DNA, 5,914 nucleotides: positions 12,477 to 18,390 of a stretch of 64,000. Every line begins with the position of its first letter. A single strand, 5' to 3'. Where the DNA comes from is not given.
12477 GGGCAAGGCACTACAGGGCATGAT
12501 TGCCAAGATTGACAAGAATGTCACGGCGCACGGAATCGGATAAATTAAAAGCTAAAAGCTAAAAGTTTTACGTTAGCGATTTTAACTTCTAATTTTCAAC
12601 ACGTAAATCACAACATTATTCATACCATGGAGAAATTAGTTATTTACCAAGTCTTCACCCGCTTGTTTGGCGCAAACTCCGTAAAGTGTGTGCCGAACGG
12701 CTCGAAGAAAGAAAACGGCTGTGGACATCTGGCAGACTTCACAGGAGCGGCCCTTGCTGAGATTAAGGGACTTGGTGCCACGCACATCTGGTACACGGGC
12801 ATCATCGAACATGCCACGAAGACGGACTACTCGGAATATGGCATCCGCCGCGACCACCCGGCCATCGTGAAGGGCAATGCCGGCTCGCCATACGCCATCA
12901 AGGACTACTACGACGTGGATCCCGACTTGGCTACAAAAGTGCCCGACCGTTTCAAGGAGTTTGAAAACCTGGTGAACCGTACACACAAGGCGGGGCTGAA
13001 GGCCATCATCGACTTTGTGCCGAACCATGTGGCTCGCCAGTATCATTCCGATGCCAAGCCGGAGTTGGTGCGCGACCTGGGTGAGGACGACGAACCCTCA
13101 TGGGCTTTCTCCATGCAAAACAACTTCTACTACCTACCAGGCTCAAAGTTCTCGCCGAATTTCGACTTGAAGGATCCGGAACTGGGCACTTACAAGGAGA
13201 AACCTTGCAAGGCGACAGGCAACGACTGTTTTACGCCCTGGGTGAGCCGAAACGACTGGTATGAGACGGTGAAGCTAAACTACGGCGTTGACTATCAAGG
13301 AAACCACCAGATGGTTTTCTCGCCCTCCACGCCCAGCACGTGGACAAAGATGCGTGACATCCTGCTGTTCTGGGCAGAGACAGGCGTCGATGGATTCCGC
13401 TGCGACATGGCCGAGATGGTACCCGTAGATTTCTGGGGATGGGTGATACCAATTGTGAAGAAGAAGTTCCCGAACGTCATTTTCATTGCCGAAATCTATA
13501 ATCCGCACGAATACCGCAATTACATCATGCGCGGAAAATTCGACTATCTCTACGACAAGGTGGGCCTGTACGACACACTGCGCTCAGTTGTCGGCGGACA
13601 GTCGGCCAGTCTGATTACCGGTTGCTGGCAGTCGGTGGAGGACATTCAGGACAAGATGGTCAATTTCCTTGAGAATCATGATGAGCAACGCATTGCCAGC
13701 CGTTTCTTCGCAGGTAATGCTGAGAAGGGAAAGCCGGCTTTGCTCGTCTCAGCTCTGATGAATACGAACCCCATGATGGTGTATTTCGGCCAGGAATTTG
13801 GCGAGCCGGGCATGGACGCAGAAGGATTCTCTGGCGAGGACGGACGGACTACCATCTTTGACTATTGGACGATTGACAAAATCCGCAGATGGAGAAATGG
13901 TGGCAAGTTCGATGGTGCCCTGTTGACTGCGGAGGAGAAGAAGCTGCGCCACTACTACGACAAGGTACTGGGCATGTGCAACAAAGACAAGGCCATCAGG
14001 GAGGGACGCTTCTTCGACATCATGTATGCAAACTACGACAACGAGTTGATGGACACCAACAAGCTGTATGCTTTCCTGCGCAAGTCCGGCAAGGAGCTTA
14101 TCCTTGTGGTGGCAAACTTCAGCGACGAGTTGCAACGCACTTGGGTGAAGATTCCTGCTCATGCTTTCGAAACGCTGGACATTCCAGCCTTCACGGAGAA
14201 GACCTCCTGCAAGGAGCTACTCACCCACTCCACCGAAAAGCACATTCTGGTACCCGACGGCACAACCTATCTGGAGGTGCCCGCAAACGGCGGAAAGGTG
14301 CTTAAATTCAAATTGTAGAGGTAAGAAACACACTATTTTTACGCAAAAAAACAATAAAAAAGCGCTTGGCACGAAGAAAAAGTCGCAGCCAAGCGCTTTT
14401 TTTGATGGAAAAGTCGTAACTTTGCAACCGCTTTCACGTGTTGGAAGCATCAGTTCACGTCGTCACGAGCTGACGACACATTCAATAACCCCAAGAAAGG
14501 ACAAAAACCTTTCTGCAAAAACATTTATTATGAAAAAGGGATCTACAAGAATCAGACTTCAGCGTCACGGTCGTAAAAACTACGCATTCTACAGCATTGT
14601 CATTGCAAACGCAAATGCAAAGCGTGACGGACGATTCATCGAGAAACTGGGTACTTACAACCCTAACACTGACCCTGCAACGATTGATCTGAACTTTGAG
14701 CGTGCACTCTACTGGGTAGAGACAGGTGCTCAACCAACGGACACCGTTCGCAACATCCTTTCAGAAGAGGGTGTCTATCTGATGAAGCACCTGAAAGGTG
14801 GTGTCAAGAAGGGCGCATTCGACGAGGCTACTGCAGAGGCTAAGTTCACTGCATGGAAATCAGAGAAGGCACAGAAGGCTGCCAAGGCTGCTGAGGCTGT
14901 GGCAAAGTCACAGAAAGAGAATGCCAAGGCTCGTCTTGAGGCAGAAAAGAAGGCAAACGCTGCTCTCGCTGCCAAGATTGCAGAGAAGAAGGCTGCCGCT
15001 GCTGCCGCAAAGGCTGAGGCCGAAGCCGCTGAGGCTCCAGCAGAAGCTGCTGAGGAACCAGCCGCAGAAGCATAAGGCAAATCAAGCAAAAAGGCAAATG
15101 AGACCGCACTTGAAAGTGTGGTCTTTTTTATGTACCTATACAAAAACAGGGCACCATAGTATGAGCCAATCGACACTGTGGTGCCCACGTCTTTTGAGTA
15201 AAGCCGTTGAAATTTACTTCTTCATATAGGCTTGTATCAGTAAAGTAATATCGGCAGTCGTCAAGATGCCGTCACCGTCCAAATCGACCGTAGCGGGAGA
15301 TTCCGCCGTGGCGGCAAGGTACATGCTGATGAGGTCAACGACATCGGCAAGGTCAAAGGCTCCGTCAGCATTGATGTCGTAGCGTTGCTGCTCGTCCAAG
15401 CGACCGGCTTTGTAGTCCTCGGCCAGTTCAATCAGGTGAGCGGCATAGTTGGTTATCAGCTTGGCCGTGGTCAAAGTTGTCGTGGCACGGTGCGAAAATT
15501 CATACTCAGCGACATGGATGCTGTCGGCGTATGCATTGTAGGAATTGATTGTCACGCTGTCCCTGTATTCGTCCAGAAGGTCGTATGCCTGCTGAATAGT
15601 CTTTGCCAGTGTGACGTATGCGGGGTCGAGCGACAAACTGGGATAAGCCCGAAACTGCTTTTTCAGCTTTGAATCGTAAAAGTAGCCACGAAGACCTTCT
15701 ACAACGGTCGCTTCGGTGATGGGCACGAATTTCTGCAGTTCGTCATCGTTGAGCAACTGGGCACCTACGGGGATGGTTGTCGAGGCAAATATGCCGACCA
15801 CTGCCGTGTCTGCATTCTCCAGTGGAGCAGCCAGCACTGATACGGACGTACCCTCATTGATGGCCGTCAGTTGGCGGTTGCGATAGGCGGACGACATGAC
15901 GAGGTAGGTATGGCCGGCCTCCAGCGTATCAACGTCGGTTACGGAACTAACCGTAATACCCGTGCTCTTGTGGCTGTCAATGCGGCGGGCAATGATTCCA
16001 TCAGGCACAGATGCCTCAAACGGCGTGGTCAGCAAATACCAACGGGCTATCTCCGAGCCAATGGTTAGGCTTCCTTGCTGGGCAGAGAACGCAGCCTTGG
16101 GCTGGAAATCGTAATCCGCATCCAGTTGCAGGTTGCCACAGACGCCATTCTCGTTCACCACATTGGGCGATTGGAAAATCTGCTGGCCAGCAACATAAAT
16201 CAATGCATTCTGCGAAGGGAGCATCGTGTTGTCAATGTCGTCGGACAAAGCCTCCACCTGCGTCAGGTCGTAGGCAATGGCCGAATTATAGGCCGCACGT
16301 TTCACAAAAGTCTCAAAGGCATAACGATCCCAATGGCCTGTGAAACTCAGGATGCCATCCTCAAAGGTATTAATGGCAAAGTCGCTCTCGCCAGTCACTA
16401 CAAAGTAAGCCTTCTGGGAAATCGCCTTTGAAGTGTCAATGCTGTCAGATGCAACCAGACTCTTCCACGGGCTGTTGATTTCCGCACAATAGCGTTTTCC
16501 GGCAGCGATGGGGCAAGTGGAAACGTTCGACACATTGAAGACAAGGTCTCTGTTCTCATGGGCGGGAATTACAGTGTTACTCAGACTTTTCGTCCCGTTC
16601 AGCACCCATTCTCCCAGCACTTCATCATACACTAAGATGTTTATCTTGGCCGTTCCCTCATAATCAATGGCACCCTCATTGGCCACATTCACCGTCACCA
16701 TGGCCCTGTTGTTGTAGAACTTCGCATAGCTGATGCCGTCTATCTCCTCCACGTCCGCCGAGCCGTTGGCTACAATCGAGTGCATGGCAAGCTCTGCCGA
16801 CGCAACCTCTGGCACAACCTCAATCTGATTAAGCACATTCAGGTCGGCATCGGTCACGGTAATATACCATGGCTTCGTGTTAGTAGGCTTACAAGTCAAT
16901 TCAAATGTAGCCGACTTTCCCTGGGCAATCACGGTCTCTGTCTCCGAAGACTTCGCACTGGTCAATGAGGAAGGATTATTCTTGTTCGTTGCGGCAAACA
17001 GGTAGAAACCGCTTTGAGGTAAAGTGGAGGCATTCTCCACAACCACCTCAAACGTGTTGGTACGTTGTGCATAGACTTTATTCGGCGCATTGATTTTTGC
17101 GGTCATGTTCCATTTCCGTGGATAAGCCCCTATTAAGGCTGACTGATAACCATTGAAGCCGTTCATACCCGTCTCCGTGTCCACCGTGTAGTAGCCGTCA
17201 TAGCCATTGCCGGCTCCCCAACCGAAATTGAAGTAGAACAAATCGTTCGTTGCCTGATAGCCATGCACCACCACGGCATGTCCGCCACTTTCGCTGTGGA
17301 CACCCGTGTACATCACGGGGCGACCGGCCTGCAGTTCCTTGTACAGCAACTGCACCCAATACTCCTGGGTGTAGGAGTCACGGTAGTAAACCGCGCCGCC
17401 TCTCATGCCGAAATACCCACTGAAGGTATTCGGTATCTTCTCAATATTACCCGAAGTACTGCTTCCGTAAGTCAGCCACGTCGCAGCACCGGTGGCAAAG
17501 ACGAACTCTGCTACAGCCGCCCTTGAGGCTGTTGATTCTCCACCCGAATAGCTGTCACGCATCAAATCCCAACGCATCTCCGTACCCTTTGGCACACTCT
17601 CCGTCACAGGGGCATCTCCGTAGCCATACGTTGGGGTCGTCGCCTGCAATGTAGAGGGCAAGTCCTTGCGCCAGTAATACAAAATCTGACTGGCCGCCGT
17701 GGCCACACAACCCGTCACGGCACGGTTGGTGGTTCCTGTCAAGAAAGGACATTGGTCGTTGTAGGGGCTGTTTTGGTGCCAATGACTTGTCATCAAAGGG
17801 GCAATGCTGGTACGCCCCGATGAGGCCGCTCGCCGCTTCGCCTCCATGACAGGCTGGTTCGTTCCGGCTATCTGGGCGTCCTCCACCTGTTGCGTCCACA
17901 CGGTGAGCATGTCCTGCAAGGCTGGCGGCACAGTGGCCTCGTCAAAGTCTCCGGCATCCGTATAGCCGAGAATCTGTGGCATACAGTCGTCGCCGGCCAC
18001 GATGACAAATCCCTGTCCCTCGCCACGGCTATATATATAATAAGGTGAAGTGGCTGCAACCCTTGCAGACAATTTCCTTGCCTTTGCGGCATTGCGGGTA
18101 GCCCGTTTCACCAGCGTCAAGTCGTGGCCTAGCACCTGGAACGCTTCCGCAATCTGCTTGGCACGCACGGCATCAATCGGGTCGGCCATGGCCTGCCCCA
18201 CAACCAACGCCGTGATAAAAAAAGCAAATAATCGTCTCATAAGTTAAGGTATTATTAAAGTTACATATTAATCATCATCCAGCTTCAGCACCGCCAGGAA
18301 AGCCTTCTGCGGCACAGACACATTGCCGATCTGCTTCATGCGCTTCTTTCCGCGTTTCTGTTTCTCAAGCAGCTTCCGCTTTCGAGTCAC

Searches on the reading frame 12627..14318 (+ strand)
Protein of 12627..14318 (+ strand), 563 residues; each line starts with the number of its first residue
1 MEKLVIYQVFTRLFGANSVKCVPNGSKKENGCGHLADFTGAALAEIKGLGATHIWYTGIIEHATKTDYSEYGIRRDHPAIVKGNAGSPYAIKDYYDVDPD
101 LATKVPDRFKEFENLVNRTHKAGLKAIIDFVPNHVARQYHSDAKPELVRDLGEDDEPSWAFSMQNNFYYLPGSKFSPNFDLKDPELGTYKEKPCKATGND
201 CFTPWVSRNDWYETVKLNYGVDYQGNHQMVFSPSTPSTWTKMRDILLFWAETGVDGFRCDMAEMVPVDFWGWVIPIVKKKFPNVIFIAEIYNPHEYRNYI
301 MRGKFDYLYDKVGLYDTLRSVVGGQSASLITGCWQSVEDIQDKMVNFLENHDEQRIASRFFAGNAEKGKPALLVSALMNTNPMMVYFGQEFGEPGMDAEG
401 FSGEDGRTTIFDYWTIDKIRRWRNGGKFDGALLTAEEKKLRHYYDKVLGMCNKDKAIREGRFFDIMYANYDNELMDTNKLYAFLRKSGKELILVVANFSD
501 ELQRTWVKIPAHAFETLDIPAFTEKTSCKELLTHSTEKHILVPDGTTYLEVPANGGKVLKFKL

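Call 63: search_protein_families(library=pfam, proteins=[window:12627-14318:+], max_evalue=0.00001)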
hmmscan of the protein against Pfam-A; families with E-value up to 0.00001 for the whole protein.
window:12627-14318:+ (563 aa): 2 families
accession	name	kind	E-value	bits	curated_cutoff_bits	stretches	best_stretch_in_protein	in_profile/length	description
PF00128.31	Alpha-amylase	-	5.1e-24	85.7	22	1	43-399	25-364/446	Alpha amylase, catalytic domain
PF14701.12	hDGE_amylase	-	2.3e-06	27.4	27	0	70-138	35-106/439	Glycogen debranching enzyme, glucanotransferase domain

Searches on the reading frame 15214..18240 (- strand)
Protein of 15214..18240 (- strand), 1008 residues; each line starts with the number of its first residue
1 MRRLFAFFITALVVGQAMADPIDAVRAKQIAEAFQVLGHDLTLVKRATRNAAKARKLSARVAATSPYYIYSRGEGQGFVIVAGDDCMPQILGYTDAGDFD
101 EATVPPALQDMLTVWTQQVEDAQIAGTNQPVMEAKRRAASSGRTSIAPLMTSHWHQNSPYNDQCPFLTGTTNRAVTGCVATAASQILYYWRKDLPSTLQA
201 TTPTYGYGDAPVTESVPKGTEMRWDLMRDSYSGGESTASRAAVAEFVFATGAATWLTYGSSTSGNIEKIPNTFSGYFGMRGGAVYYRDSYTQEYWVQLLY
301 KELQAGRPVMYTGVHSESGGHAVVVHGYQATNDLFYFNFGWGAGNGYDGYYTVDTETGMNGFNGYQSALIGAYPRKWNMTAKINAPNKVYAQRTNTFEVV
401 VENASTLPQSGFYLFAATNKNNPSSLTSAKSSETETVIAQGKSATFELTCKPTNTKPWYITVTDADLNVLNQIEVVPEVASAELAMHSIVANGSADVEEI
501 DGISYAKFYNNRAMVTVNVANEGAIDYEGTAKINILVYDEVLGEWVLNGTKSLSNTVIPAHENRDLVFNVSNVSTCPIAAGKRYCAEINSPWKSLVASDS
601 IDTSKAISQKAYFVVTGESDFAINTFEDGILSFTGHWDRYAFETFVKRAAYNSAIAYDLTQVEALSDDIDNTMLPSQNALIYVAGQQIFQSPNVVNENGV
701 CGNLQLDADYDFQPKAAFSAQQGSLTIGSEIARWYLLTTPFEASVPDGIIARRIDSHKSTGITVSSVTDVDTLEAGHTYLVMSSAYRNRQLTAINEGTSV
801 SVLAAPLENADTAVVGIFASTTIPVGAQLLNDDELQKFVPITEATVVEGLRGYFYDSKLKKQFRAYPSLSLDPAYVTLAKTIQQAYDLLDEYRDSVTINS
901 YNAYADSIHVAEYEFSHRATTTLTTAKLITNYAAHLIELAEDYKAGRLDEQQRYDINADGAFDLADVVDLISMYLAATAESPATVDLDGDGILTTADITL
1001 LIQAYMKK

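Call 63: search_protein_families(library=pfam, proteins=[window:15214-18240:-], max_evalue=0.00001)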
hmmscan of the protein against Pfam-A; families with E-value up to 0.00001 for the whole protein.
window:15214-18240:- (1008 aa): 3 families
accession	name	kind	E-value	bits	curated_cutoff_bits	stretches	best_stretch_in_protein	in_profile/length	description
PF01640.23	Peptidase_C10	-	2.8e-43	148.9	26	1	154-351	1-194/194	Peptidase C10 family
PF13734.11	Inhibitor_I69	-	3.7e-22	79.1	25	1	19-118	1-97/98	Spi protease inhibitor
PF13529.12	Peptidase_C39_2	-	1.6e-06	29.2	24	0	284-338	77-140/143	Peptidase_C39 like family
